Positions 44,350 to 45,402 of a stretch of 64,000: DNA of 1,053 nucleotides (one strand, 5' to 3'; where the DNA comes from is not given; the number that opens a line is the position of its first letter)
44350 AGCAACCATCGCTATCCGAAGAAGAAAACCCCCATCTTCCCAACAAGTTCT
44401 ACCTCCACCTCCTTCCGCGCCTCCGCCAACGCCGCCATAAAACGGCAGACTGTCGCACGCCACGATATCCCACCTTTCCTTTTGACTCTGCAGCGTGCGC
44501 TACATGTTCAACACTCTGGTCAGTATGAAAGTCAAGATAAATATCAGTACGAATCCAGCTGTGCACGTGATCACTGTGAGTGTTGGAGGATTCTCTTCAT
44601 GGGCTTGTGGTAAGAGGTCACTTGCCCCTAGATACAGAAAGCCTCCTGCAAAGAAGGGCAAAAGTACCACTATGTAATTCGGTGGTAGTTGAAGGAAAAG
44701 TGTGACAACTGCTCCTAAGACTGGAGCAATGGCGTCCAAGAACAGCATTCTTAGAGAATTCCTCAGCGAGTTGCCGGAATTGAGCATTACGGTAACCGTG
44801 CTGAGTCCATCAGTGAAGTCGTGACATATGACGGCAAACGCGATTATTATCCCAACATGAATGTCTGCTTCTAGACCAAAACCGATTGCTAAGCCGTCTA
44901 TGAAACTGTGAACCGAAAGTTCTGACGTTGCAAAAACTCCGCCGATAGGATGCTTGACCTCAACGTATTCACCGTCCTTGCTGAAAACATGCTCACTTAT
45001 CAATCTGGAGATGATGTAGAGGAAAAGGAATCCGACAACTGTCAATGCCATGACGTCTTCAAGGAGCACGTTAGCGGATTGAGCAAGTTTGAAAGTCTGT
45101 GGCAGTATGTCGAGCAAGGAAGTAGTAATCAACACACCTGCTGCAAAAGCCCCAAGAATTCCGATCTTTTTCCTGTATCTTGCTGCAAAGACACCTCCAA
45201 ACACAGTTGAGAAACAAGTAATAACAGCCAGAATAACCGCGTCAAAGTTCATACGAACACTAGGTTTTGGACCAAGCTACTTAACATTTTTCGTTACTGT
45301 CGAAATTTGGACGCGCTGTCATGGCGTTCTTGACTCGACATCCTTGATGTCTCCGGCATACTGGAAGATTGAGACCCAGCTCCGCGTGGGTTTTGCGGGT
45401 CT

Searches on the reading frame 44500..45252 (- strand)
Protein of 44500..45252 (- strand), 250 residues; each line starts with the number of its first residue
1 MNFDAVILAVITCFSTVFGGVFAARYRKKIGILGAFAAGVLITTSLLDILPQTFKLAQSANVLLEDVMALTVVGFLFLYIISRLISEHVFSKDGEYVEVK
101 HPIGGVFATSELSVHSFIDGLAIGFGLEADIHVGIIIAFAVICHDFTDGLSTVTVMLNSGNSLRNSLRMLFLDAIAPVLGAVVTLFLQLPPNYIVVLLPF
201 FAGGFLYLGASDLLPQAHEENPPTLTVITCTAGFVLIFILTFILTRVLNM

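Call 97: search_protein_families(library=pfam, proteins=[window:44500-45252:-], max_evalue=0.00001)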
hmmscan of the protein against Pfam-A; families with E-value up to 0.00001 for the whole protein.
window:44500-45252:- (250 aa): 1 family
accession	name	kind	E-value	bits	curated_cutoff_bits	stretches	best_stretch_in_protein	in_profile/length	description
PF02535.28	Zip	-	6.7e-25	88.4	35.1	2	100-240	173-322/323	ZIP Zinc transporter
